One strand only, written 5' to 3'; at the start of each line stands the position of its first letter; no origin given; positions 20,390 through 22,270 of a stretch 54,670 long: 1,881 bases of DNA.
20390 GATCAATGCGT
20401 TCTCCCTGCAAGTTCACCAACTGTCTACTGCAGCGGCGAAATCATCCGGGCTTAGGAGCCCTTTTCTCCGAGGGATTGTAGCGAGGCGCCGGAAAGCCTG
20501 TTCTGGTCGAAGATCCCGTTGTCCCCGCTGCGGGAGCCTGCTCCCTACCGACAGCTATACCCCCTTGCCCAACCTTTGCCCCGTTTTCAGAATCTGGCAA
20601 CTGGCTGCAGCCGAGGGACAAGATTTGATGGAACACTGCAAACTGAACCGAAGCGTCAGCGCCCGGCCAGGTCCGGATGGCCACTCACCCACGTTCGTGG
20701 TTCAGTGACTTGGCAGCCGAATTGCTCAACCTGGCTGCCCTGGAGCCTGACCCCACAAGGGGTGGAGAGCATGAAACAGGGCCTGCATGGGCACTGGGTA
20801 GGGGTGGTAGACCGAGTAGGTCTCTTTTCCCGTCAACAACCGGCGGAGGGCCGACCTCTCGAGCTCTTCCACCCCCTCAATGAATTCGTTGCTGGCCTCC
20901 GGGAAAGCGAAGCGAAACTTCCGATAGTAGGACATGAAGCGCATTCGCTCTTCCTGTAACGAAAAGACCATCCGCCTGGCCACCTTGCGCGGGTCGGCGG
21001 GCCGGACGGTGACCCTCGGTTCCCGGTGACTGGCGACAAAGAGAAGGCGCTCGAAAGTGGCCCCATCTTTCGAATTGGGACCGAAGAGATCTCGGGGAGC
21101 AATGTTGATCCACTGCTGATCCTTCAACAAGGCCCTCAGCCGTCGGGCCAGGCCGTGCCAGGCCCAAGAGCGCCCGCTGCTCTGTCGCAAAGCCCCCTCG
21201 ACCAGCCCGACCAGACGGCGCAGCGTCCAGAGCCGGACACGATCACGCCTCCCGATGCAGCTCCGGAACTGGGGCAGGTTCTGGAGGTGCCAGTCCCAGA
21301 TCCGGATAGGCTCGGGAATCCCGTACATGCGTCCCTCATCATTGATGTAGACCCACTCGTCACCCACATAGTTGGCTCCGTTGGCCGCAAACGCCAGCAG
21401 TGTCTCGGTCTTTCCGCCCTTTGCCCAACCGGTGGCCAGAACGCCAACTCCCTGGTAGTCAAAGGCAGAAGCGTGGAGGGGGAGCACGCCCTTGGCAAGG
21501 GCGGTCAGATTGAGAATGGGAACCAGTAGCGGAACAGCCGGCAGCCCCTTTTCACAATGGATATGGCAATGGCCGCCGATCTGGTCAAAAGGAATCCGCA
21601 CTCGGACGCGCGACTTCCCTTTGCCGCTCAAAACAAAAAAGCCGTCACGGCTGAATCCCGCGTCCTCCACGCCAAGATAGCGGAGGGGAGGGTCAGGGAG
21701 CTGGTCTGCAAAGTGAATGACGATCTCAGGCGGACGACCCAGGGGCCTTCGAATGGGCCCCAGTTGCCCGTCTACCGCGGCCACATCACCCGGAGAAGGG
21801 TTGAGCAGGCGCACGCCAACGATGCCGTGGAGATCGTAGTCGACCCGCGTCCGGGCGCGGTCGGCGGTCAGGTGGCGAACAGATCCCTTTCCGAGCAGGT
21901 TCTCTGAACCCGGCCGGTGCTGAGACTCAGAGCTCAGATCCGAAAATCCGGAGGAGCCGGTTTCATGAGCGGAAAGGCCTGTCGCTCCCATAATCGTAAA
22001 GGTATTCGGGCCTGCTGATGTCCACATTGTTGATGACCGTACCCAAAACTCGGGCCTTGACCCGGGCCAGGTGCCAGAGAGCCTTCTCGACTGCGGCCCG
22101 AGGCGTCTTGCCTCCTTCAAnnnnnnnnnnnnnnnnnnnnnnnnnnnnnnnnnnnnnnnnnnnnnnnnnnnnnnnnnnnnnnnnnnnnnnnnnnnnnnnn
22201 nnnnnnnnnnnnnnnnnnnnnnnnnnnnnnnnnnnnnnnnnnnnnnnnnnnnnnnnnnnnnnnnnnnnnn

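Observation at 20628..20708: Conserved 25-26-codon mini-ORF with an SD-like box embedded in the R1 repeat: possible small-peptide gene family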

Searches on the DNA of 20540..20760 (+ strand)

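Call 38: search_rna_families(source=window, start=20540, end=20760, threshold=evalue, max_evalue=10, show_alignments=2)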
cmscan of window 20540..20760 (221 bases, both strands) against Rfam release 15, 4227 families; matches with E-value up to 10: 2.
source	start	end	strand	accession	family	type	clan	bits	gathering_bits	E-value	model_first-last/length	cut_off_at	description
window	20584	20627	-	RF03163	c4-a1b1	Gene; antisense;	CL00128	10.1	46.7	4.5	1-53/53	no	a1, b1 targets of C4 antisense RNA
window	20588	20760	+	RF01877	MIAT_exon5_3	Gene; lncRNA;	-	3.8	90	8.7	1-173/382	3'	Myocardial infarction associated transcript exon 5 conserved region 3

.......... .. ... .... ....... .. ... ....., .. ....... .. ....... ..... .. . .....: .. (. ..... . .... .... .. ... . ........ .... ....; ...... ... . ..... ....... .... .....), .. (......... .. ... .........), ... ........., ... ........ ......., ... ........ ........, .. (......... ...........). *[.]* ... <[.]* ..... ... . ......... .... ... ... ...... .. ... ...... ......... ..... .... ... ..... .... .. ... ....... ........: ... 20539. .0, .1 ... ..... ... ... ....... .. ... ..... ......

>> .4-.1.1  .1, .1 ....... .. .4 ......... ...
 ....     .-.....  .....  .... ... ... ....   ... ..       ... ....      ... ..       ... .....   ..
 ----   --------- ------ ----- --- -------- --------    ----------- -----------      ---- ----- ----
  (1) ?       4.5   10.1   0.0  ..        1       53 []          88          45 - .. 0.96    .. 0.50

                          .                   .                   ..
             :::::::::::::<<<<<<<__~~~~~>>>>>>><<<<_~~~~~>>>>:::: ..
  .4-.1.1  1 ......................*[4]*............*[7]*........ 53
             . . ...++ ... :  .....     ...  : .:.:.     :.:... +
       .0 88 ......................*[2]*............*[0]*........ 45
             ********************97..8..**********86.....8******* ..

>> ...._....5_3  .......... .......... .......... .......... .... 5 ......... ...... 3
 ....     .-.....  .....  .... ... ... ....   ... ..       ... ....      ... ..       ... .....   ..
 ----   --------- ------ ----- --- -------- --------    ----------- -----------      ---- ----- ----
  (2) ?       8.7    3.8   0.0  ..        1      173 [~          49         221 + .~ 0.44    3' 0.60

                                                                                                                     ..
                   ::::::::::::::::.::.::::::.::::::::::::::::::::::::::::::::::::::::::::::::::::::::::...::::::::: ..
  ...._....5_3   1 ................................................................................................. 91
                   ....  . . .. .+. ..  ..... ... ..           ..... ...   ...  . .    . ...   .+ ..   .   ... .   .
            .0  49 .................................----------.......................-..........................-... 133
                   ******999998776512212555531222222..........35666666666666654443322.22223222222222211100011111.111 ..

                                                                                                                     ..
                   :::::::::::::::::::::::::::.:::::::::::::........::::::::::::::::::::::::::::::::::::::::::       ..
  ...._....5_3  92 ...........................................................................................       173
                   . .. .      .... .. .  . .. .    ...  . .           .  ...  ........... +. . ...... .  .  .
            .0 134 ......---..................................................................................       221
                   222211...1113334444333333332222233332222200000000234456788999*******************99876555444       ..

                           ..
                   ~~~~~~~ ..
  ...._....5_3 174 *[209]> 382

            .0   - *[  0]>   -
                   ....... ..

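Call 46: build_rna_model(alignment_id=A4)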
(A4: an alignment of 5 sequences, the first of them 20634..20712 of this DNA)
Model R1 built from alignment A4 (5 sequences, 81 columns); structure: RNAalifold consensus.
model positions 79; base pairs 21; branch points 0; effective number of sequences 1.3; information 0.717 bits per position. Calibrated on 0.2 Mb of random sequence (short: E-values are rough).
structure used (alignment columns):
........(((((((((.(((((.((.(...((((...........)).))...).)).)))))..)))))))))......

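Call 47: search_with_rna_model(model_id=R1, sources=[window, L002, L003, L004, L005, L006, L007], max_evalue=10)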
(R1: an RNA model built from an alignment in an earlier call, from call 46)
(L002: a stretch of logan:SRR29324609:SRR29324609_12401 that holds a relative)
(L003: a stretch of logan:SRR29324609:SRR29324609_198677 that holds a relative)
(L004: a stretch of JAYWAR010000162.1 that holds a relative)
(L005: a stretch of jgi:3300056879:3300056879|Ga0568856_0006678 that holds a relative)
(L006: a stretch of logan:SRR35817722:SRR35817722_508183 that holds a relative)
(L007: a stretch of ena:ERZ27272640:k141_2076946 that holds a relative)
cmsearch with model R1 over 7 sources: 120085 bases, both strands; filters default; matches with E-value up to 10: 12.
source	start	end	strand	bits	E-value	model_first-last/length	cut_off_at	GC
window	31318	31396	-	109.2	1.5e-27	1-79/79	no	0.59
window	20634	20712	+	104.7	2.7e-26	1-79/79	no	0.62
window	17739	17817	-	101.2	2.5e-25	1-79/79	no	0.62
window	13249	13327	+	100.3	4.3e-25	1-79/79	no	0.62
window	19553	19633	-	96.5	4.9e-24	1-79/79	no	0.56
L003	5927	5980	-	60.8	3.8e-14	26-79/79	5'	0.67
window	31316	31394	+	22.4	0.0018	1-79/79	no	0.59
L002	1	24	+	21.3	0.0034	56-79/79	5'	0.5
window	17745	17809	+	19.5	0.011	9-73/79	no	0.63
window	13251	13328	-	17.5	0.039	1-79/79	no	0.63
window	35753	35784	+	10.3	4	25-56/79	no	0.72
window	15518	15552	-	9.7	5.7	1-79/79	no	0.6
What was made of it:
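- The element is absent from related clusters (call 47).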

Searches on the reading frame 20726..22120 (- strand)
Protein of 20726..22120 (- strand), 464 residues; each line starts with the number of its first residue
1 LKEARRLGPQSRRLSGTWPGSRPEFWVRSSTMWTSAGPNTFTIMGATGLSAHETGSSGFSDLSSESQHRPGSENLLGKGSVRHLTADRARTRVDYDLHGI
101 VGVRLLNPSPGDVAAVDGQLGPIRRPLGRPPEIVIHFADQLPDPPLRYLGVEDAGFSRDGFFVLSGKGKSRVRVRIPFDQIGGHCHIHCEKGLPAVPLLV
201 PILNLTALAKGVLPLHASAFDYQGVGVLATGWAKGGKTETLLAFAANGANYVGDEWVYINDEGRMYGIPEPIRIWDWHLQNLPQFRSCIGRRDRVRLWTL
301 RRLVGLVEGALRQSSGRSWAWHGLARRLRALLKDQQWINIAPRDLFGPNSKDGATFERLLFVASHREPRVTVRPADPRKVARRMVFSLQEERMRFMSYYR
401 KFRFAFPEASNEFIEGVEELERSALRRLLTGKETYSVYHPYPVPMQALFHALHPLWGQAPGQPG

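Call 8: search_protein_families(library=pfam, proteins=[window:20726-22120:-])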
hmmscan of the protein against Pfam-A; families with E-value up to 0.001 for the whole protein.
window:20726-22120:- (464 aa): 0 families

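Call 20: search_protein_families(library=ncbifam, proteins=[window:20726-22120:-], max_evalue=0.01)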
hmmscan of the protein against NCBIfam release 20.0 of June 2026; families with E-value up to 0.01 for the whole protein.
window:20726-22120:- (464 aa): 3 families
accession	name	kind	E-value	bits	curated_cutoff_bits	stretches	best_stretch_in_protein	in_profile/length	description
NF000361.1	self_FomB_kinase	exception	4.6e-05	22.6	400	1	202-275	115-188/325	FomB family phosphonate monophosphate kinase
TIGR00679.1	hpr-ser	equivalog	0.0004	19.7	240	1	215-262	134-181/300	HPr(Ser) kinase/phosphatase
TIGR04355.1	HprK_rel_B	hypoth_equivalog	0.0018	17.5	200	1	207-301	139-236/351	HprK-related kinase B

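Call 37: search_protein_families(library=pfam, proteins=[window:20726-22120:-], max_evalue=1)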
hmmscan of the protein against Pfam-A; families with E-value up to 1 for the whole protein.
window:20726-22120:- (464 aa): 2 families
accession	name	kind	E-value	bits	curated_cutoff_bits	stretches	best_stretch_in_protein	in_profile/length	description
PF07475.17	Hpr_kinase_C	-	0.0063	16.5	33.3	1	215-263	9-57/171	HPr Serine kinase C-terminal domain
PF06745.19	ATPase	-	0.27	11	26.6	1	226-282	21-77/231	KaiC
